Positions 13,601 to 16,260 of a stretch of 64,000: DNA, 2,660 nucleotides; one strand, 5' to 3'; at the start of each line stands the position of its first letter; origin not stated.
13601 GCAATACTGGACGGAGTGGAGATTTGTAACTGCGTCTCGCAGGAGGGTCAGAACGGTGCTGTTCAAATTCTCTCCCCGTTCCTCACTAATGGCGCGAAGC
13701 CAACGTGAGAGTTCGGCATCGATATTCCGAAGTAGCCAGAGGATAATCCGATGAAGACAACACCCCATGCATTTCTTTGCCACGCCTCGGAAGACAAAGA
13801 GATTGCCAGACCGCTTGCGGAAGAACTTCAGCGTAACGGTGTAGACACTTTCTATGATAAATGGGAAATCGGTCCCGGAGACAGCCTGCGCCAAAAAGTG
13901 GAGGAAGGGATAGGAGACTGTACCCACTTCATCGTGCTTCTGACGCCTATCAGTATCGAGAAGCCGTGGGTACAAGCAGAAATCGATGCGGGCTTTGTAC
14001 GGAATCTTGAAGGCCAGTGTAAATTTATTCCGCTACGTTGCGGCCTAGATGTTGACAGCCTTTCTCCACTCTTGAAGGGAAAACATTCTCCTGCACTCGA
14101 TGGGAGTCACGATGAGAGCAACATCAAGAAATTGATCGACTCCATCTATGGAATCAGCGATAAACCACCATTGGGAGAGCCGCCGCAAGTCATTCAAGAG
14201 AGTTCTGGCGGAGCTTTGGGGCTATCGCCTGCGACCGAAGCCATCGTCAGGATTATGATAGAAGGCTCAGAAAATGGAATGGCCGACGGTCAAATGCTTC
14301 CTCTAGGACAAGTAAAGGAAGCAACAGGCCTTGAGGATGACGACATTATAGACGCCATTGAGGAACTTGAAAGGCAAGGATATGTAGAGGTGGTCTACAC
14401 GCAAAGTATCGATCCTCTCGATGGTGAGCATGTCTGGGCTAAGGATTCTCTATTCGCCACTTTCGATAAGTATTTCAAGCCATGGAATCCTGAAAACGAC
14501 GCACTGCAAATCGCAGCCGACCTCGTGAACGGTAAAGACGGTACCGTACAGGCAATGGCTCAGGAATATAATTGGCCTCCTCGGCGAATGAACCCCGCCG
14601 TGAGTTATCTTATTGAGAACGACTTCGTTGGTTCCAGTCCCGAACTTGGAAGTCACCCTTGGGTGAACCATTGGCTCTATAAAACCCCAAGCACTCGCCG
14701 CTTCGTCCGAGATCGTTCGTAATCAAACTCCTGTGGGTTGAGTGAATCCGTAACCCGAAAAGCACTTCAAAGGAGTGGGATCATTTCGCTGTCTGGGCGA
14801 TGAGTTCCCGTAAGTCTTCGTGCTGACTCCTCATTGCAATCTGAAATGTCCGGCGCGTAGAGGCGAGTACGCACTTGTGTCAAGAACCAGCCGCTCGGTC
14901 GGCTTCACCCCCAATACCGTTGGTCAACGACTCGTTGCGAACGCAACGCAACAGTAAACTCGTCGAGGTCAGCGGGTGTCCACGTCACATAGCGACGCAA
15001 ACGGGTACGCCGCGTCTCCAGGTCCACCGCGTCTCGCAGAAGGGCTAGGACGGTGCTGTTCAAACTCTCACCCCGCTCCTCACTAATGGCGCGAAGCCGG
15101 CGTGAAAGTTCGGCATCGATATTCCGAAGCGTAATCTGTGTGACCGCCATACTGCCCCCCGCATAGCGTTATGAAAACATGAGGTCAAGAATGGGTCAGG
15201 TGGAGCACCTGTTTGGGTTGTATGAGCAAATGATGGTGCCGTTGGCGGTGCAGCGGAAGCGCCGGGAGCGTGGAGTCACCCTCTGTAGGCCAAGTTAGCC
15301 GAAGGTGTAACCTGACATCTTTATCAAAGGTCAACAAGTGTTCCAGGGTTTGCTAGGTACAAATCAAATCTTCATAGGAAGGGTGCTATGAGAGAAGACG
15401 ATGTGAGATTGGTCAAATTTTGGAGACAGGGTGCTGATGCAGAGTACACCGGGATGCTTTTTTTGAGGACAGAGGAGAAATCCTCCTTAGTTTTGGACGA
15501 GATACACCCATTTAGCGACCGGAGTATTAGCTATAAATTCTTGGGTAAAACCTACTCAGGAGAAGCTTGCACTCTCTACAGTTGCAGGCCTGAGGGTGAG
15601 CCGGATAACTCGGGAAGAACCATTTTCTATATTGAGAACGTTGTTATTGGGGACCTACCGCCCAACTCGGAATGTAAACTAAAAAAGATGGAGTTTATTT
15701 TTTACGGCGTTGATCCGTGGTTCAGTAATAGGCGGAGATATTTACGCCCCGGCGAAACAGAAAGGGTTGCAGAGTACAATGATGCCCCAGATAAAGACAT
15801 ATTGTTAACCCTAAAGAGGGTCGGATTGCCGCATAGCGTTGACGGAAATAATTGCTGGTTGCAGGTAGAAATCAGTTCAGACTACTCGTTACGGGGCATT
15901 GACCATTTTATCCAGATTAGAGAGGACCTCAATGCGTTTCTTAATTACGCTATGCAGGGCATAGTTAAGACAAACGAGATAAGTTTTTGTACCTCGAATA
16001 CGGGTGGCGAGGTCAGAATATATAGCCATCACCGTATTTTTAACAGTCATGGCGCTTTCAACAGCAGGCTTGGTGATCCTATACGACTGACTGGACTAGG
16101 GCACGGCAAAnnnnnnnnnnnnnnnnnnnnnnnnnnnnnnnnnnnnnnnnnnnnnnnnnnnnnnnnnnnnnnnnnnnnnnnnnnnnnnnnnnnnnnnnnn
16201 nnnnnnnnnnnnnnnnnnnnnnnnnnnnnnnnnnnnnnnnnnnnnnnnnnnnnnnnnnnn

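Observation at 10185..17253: Mosaic AT-richer defence island between a start-less brnT and an outer-membrane protein gene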

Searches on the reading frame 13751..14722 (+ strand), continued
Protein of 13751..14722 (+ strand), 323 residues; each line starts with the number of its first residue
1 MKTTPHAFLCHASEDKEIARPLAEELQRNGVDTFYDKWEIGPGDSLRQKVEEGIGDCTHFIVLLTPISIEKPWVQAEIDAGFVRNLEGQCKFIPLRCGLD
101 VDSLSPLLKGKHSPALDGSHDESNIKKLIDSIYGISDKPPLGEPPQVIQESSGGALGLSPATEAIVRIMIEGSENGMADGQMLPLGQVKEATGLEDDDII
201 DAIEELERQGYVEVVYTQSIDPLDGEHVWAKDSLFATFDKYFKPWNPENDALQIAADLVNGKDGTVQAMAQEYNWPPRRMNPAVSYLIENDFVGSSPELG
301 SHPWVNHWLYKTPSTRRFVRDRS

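Call 68: find_encoding_contigs(protein=P0012, flank=6000, max_places=2)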
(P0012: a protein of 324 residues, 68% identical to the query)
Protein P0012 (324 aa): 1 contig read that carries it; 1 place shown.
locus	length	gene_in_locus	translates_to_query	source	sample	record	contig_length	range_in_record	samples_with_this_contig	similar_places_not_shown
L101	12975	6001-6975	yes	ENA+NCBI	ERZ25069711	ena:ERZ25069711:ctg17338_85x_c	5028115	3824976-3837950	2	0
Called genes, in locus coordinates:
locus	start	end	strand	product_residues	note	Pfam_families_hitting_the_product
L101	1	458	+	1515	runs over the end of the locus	-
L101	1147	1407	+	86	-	PF04365:BrnT_toxin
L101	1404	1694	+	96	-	PF14384:BrnA_antitoxin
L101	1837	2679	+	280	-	-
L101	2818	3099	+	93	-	PF04221:RelB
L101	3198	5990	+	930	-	PF20464:MmeI_N, PF20465:MmeI_hel, PF20473:MmeI_Mtase, PF20466:MmeI_TRD, PF20467:MmeI_C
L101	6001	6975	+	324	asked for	PF13676:TIR_2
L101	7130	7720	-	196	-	PF05685:Uma2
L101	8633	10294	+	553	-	PF02776:TPP_enzyme_N, PF00205:TPP_enzyme_M, PF02775:TPP_enzyme_C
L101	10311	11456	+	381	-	PF04107:GCS2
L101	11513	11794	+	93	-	-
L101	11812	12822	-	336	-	PF13384:HTH_23 (faint), PF13936:HTH_38, PF00665:rve (weak)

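Call 69: find_encoding_contigs(protein=P0020, flank=6000, max_places=2)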
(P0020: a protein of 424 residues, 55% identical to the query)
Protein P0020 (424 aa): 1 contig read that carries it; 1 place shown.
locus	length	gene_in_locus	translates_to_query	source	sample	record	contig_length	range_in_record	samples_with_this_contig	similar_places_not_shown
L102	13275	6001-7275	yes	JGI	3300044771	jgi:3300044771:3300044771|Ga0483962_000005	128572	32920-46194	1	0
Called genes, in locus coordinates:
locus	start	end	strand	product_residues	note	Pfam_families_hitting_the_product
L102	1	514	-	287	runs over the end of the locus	PF01551:Peptidase_M23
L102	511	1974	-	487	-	PF13742:tRNA_anti_2, PF01336:tRNA_anti-codon, PF02601:Exonuc_VII_L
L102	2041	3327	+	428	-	PF02844:GARS_N, PF01071:GARS_A, PF02655:ATP-grasp_3 (weak), PF02843:GARS_C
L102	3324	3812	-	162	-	PF00383:dCMP_cyt_deam_1, PF14437:MafB19-deam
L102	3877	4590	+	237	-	PF07722:Peptidase_C26, PF00117:GATase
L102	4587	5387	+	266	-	PF01479:S4, PF00849:PseudoU_synth_2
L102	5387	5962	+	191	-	PF03602:Cons_hypoth95, PF05175:MTS (weak), PF01170:UPF0020 (weak), PF13847:Methyltransf_31 (weak), PF13649:Methyltransf_25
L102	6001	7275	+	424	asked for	PF01582:TIR, PF13676:TIR_2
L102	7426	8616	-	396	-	PF00083:Sugar_tr (weak), PF07690:MFS_1, PF12832:MFS_1_like, PF00083:Sugar_tr, PF07690:MFS_1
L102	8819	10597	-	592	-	PF02518:HATPase_c (weak), PF13589:HATPase_c_3, PF01119:DNA_mis_repair, PF08676:MutL_C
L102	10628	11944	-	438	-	PF00342:PGI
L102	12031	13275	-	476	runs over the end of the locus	PF05193:Peptidase_M16_C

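Call 70: find_encoding_contigs(protein=P0019, flank=6000, max_places=2)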
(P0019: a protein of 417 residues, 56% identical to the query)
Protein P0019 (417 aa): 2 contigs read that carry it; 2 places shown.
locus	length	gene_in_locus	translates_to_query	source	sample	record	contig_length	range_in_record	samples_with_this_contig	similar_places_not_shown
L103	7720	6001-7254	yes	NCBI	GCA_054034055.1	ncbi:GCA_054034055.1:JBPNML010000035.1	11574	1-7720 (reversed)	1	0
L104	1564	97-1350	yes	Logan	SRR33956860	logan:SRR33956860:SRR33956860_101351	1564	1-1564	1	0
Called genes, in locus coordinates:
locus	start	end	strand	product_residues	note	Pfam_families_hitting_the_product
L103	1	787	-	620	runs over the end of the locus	PF14849:YidC_periplas, PF02096:60KD_IMP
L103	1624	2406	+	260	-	PF09335:VTT_dom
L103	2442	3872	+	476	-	PF01134:GIDA (faint), PF01266:DAO (faint), PF03486:HI0933_like (faint), PF05834:Lycopene_cycl (faint), PF07992:Pyr_redox_2, PF13738:Pyr_redox_3, PF00070:Pyr_redox, PF02852:Pyr_redox_dim, +1 more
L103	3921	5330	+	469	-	PF02518:HATPase_c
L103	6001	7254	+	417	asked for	PF01582:TIR, PF13676:TIR_2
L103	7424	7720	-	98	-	?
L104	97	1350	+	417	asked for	PF01582:TIR, PF13676:TIR_2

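Call 82: search_dna_similar(query=P0003, collection=plasmids, mode=protein, max_evalue=1e-10, max_rows=15)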
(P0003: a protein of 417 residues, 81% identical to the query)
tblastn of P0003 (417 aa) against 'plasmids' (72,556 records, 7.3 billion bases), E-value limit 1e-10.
Records with a match: 25; places in all: 25; records where one place covers at least 80% of the query: 10.
Best place of each record, by identity: <60% 25.
By first word of the organism name: Sphingomonas 5; Agrobacterium 3; Bradyrhizobium 2; Escherichia 2; Methylorubrum 1; Sphingobium 1; Sinorhizobium 1; Rhodoferax 1; Rhizobium 1; Pseudoalteromonas 1; and 7 more.
By predicted mobility (MOB-suite, as given by PLSDB): conjugative 16; non-mobilizable 7; mobilizable 2.
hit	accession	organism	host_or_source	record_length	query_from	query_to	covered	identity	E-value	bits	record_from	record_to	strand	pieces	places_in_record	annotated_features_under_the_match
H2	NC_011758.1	Methylorubrum extorquens CM4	-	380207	3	417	100%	40.2%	2e-79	274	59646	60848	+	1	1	toll/interleukin-1 receptor domain-containing protein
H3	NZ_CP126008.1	Bradyrhizobium elkanii USDA 94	Glycine max,soybean,root nodule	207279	3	416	99%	38.4%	7e-85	290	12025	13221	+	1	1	toll/interleukin-1 receptor domain-containing protein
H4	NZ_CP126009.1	Bradyrhizobium elkanii USDA 94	Glycine max,soybean,root nodule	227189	3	416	99%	38.4%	7e-85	290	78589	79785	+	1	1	toll/interleukin-1 receptor domain-containing protein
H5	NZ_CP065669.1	Sphingomonas paucimobilis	-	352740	3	415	99%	36.5%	4e-70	247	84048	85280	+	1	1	toll/interleukin-1 receptor domain-containing protein | hypothetical protein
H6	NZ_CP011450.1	Sphingomonas sanxanigenens DSM 19645 = NX02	-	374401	3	415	99%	36.3%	7e-71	249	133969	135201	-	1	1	toll/interleukin-1 receptor domain-containing protein | hypothetical protein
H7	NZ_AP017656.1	Sphingobium cloacae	-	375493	3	415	99%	36.3%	1e-70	248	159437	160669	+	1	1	toll/interleukin-1 receptor domain-containing protein | hypothetical protein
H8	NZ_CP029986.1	Sphingomonas sp. FARSPH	cell culture,Sf9 cell culture media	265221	3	414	99%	36.4%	4e-71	250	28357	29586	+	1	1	toll/interleukin-1 receptor domain-containing protein | hypothetical protein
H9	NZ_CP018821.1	Sphingomonas koreensis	-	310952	3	415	99%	36.0%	1e-68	243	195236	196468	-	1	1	toll/interleukin-1 receptor domain-containing protein | hypothetical protein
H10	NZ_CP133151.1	Sinorhizobium chiapasense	Acaciella angustissima,cell culture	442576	1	417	100%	35.3%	8e-69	243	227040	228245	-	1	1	toll/interleukin-1 receptor domain-containing protein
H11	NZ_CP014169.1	Sphingomonas panacis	Panax ginseng,bacterial cell,Panax ...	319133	3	417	100%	35.4%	2e-67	239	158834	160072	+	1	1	toll/interleukin-1 receptor domain-containing protein | hypothetical protein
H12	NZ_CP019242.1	Rhodoferax antarcticus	Whole organism,environment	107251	91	239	36%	34.4%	5e-17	91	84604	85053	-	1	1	toll/interleukin-1 receptor domain-containing protein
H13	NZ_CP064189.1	Rhizobium sp. 007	Onobrychis viciifolia,cell culture,root ...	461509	98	222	30%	37.9%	5e-12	76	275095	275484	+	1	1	TIR domain-containing protein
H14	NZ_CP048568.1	Agrobacterium tumefaciens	walnut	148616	95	222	31%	35.6%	2e-11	74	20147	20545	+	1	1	toll/interleukin-1 receptor domain-containing protein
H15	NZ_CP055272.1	Agrobacterium vitis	Vitis vinifera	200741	95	222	31%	35.6%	2e-11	74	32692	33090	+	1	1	toll/interleukin-1 receptor domain-containing protein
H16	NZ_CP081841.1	Agrobacterium vitis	Vitis,Cell culture,South Africa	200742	95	222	31%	35.6%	2e-11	74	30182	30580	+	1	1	toll/interleukin-1 receptor domain-containing protein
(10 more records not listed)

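Call 83: get_annotated_region(hit=H2, flank=6000)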
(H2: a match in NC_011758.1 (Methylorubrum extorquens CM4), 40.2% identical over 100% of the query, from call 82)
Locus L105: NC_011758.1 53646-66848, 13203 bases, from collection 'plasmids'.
description: Methylorubrum extorquens CM4 plasmid pCMU01, complete sequence
organism: Methylorubrum extorquens CM4 (NCBI taxid 440085)
taxonomy: Bacteria; Pseudomonadota; Alphaproteobacteria; Hyphomicrobiales; Methylobacteriaceae; Methylorubrum; Methylorubrum extorquens; Methylorubrum extorquens CM4
host: -; source: -; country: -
typing (MOB-suite, as given by PLSDB): conjugative; replicon rep_cluster_4; relaxase MOBQ; mating-pair formation MPF_I
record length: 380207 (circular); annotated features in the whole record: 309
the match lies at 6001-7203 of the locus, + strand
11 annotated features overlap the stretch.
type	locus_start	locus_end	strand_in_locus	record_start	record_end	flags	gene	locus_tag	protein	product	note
CDS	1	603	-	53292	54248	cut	-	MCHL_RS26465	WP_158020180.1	hypothetical protein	-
CDS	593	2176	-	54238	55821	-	-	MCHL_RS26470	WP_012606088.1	N-6 DNA methylase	GO:0006306 - DNA methylation [Evidence IEA]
CDS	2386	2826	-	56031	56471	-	-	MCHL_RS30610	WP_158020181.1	hypothetical protein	-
CDS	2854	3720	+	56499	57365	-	-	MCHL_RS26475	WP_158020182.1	toll/interleukin-1 receptor domain-containing protein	GO:0007165 - signal transduction [Evidence IEA]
CDS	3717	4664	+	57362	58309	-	-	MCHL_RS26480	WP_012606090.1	hypothetical protein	-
CDS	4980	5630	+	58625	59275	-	-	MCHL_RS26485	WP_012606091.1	TIR domain-containing protein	-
CDS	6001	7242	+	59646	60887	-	-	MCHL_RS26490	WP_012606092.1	toll/interleukin-1 receptor domain-containing protein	GO:0007165 - signal transduction [Evidence IEA]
CDS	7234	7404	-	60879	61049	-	-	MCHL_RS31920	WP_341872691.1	universal stress protein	-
CDS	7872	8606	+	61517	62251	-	-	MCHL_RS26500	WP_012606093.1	YoaK family protein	-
CDS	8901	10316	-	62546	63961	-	-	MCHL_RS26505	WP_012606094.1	tyrosine-type recombinase/integrase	GO:0015074 - DNA integration [Evidence IEA]; GO:0006310 - DNA recombination [Evidence IEA]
CDS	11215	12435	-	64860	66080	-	-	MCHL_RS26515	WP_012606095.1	IS256 family transposase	-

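Call 84: get_annotated_region(hit=H5, flank=6000)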
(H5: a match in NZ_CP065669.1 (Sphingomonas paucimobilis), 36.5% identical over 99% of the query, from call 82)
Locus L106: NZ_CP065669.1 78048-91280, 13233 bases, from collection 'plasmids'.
description: Sphingomonas paucimobilis strain FDAARGOS_908 plasmid unnamed1, complete sequence
organism: Sphingomonas paucimobilis (NCBI taxid 13689)
taxonomy: Bacteria; Pseudomonadota; Alphaproteobacteria; Sphingomonadales; Sphingomonadaceae; Sphingomonas; Sphingomonas paucimobilis
host: -; source: -; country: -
typing (MOB-suite, as given by PLSDB): non-mobilizable; replicon rep_cluster_1168; mating-pair formation MPF_F
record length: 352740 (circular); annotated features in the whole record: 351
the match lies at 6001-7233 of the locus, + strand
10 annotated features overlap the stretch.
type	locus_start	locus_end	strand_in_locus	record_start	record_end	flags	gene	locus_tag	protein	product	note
CDS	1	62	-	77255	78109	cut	-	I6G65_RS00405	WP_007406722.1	toprim domain-containing protein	-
CDS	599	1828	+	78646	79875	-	-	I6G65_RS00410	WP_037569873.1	replication initiation protein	GO:0006270 - DNA replication initiation [Evidence IEA]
CDS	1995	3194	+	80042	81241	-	-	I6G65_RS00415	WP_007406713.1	AAA family ATPase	-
CDS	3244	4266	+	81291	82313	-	-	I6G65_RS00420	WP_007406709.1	ParB/RepB/Spo0J family partition protein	GO:0007059 - chromosome segregation [Evidence IEA]; GO:0000910 - cytokinesis [Evidence IEA]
CDS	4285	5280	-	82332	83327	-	-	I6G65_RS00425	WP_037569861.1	hypothetical protein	-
CDS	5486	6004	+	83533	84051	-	-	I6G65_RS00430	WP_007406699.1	hypothetical protein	-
CDS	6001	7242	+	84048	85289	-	-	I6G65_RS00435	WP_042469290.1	toll/interleukin-1 receptor domain-containing protein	GO:0007165 - signal transduction [Evidence IEA]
CDS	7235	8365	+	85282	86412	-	-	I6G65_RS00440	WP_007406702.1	tyrosine-type recombinase/integrase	GO:0015074 - DNA integration [Evidence IEA]; GO:0006310 - DNA recombination [Evidence IEA]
CDS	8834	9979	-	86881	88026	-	-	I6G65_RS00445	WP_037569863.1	cysteine desulfurase family protein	-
CDS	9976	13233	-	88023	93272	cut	-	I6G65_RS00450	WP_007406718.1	FtsK/SpoIIIE domain-containing protein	-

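Call 90: search_protein_families(library=pfam, proteins=[L099:7362-7772:-], max_evalue=0.1)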
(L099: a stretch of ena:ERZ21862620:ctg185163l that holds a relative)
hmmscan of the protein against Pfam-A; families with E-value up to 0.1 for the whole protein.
L099:7362-7772:- (136 aa): 1 family
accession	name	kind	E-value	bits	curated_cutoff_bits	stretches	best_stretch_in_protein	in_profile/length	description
PF01850.27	PIN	-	1.6e-12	48.5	23.6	1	8-127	2-119/120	PIN domain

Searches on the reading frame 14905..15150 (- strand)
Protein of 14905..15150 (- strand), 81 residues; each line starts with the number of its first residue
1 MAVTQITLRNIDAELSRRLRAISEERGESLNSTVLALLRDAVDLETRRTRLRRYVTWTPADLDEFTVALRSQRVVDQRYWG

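Call 5: search_protein_families(library=pfam, proteins=[window:14905-15150:-], max_evalue=0.01)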
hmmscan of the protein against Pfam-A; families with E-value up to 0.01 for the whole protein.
window:14905-15150:- (81 aa): 1 family
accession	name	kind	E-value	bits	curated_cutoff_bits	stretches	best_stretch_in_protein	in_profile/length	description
PF22513.2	FitA-like_RHH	-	1.6e-06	28.4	27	1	5-42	2-39/39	Antitoxin FitA-like, ribbon-helix-helix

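Call 6: search_protein_families(library=padloc, proteins=[window:14905-15150:-], max_evalue=0.01)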
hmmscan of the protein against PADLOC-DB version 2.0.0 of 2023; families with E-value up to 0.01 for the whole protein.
window:14905-15150:- (81 aa): 0 families

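Call 25: search_protein_families(library=ncbifam, proteins=[window:14905-15150:-], max_evalue=0.1)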
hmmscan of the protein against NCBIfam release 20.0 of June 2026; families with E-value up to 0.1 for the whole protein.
window:14905-15150:- (81 aa): 0 families

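Call 36: search_protein_families(library=padloc, proteins=[window:14905-15150:-], max_evalue=10)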
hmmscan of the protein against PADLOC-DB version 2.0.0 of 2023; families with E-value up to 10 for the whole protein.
window:14905-15150:- (81 aa): 0 families

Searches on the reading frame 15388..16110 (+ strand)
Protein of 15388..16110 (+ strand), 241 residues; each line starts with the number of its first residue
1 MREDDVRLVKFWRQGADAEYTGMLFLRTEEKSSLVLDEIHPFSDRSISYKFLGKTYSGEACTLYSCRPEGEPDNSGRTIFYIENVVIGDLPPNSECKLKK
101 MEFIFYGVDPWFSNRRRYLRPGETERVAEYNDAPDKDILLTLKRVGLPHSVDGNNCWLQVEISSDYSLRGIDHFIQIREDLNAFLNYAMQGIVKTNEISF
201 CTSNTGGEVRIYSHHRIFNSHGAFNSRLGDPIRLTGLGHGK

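Call 34: search_protein_families(library=pfam, proteins=[window:15388-16110:+], max_evalue=10)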
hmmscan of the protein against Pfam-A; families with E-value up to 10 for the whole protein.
window:15388-16110:+ (241 aa): 1 family
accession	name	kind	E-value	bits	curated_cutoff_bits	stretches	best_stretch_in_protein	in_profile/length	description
PF18862.6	ApeA_NTD1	-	1.8e-05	24.8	25.5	1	10-113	5-115/271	ApeA N-terminal domain 1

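Call 36: search_protein_families(library=padloc, proteins=[window:15388-16110:+], max_evalue=10)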
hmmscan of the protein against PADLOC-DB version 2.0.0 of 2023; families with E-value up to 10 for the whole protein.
window:15388-16110:+ (241 aa): 0 families
